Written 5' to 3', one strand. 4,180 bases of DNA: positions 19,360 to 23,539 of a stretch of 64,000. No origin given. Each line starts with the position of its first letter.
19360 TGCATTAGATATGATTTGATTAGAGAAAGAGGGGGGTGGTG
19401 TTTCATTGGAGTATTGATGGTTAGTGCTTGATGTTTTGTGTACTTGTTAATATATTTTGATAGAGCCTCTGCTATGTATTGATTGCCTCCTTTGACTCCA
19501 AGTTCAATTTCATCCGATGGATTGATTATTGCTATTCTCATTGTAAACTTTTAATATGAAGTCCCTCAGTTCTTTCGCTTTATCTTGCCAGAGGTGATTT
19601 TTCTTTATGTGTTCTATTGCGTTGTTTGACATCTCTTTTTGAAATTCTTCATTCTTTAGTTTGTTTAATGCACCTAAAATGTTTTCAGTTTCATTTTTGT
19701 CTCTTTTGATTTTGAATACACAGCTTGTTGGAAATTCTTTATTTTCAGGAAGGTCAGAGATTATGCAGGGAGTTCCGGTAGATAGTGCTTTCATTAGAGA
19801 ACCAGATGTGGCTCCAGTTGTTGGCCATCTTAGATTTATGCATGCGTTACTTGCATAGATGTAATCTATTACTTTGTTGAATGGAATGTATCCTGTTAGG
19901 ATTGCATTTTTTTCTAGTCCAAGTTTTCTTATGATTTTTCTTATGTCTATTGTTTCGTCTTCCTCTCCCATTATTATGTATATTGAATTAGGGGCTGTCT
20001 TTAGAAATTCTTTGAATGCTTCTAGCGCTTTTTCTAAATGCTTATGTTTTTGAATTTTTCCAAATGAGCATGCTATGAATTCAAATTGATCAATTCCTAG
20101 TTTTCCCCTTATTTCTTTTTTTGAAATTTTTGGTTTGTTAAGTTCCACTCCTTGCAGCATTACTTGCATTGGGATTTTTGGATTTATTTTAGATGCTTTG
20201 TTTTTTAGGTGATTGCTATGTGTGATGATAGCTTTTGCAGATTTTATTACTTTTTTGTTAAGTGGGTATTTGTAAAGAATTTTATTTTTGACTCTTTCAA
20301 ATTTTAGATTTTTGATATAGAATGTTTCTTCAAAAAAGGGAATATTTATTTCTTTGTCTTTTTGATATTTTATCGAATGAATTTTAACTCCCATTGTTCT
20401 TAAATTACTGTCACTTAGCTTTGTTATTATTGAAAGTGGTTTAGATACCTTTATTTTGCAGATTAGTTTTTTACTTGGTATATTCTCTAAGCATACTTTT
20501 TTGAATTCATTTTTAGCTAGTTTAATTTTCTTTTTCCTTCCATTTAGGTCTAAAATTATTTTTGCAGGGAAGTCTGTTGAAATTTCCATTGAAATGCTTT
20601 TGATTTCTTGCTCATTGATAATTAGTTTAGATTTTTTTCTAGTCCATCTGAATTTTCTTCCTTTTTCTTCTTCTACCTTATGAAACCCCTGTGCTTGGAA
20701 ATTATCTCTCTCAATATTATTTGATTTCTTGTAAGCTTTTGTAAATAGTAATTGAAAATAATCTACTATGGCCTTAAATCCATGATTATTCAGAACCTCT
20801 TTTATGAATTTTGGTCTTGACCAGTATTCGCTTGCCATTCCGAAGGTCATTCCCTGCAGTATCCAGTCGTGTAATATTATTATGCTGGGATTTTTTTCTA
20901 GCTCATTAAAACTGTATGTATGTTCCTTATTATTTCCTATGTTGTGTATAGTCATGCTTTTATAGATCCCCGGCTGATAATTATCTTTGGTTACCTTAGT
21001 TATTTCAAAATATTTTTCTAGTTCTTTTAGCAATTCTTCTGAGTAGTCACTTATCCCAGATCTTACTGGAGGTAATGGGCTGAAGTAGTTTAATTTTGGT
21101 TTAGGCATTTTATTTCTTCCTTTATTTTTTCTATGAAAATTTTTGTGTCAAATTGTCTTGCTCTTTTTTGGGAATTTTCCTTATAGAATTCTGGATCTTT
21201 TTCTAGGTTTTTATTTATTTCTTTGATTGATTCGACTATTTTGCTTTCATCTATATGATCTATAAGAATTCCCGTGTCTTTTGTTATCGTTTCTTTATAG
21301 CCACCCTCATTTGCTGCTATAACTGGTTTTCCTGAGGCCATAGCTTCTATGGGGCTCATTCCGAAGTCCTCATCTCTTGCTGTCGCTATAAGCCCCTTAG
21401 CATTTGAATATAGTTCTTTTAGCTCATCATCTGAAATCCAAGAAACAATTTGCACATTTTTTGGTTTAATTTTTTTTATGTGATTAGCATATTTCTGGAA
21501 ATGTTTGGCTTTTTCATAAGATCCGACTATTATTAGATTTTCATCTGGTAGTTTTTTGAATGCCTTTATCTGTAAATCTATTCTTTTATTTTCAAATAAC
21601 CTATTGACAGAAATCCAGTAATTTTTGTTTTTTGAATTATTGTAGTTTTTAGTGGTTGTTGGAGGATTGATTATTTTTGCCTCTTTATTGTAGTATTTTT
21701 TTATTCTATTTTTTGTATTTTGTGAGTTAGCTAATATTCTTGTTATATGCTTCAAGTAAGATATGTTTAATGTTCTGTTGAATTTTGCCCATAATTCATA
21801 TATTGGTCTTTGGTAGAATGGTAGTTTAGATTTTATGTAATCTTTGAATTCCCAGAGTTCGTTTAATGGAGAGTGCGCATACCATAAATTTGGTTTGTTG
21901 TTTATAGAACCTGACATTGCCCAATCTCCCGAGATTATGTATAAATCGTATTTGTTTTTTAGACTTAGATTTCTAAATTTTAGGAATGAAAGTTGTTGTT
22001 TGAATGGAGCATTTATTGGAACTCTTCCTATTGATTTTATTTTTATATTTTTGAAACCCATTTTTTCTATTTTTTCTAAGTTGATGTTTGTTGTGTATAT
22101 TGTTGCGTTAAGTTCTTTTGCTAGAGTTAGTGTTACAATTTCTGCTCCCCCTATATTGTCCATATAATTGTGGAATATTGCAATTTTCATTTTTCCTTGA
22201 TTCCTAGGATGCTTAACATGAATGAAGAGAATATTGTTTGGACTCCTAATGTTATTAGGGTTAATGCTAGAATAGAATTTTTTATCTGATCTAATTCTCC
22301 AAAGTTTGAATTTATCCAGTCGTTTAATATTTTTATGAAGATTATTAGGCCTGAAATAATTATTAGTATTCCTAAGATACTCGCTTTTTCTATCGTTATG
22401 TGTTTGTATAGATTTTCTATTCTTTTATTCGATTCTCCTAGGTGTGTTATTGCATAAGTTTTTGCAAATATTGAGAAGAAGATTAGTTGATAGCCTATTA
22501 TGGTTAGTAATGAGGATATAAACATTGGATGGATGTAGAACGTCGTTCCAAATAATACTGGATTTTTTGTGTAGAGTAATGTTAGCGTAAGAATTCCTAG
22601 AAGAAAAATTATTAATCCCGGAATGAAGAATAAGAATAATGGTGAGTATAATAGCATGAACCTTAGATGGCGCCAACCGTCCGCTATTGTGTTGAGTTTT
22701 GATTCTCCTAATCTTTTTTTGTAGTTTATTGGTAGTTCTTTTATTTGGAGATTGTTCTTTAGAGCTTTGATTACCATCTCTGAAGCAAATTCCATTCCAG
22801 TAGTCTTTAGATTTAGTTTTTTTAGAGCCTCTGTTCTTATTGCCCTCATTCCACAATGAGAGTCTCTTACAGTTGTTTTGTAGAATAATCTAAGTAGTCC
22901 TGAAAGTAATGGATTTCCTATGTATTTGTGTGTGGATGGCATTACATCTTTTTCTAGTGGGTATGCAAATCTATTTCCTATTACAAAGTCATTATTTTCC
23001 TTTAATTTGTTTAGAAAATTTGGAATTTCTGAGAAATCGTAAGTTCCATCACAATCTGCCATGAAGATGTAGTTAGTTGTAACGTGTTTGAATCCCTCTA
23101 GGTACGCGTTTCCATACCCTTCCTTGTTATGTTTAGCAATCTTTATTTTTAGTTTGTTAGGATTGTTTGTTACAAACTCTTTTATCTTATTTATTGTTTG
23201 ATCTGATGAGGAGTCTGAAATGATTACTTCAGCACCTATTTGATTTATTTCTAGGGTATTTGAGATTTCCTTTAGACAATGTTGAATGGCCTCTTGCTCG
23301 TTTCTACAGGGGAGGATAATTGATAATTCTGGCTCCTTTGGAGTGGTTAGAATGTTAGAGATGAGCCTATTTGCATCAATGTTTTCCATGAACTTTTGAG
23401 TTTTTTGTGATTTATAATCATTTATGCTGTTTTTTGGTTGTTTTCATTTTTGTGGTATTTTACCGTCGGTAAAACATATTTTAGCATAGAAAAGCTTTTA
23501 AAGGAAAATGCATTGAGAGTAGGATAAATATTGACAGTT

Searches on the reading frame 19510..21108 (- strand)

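Call 5: search_protein_families(library=pfam, proteins=[window:19510-21108:-], max_evalue=0.001)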
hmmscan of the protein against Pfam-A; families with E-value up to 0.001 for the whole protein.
window:19510-21108:- (532 aa): 2 families
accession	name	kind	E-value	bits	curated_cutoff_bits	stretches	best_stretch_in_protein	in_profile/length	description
PF00534.26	Glycos_transf_1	-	2.6e-15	56.8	26.4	1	330-499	2-171/172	Glycosyl transferases group 1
PF13692.12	Glyco_trans_1_4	-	1.6e-08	35.3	27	1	347-458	5-113/142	Glycosyl transferases group 1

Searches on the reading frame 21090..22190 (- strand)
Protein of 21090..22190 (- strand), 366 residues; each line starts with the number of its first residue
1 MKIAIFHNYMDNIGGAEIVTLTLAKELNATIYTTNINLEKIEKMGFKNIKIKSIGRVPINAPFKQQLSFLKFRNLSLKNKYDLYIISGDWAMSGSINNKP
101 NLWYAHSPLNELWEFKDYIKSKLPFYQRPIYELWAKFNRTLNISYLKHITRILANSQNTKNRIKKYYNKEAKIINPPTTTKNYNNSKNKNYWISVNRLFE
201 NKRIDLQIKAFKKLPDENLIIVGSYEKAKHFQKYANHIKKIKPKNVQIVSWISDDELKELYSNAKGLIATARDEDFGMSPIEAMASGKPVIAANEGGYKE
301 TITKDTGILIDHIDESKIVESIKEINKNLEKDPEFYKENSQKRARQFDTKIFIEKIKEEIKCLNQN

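Call 5: search_protein_families(library=pfam, proteins=[window:21090-22190:-], max_evalue=0.001)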
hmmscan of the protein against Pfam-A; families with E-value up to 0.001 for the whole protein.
window:21090-22190:- (366 aa): 5 families
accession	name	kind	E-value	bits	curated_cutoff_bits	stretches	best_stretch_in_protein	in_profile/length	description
PF00534.26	Glycos_transf_1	-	1e-30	106.9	26.4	1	181-342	7-171/172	Glycosyl transferases group 1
PF13692.12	Glyco_trans_1_4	-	2.4e-20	73.7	27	1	193-325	5-139/142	Glycosyl transferases group 1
PF20706.3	GT4-conflict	-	3.7e-07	29.9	26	1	195-309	203-324/385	Family 4 Glycosyltransferase in conflict systems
PF13439.12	Glyco_transf_4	-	1e-06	29.3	28.5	1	13-173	1-159/170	Glycosyltransferase Family 4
PF13524.12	Glyco_trans_1_2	-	0.00011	22.5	25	1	209-327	7-113/144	Glycosyl transferase-like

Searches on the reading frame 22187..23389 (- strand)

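Call 5: search_protein_families(library=pfam, proteins=[window:22187-23389:-], max_evalue=0.001)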
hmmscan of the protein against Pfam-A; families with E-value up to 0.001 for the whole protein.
window:22187-23389:- (400 aa): 2 families
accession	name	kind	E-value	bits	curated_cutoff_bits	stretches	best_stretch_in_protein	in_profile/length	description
PF00535.33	Glycos_transf_2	-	6e-25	88.5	23.3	1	23-192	1-167/168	Glycosyl transferase family 2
PF10111.15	Glyco_tranf_2_2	-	0.00054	20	27.3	1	23-117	1-94/276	Glycosyltransferase like family 2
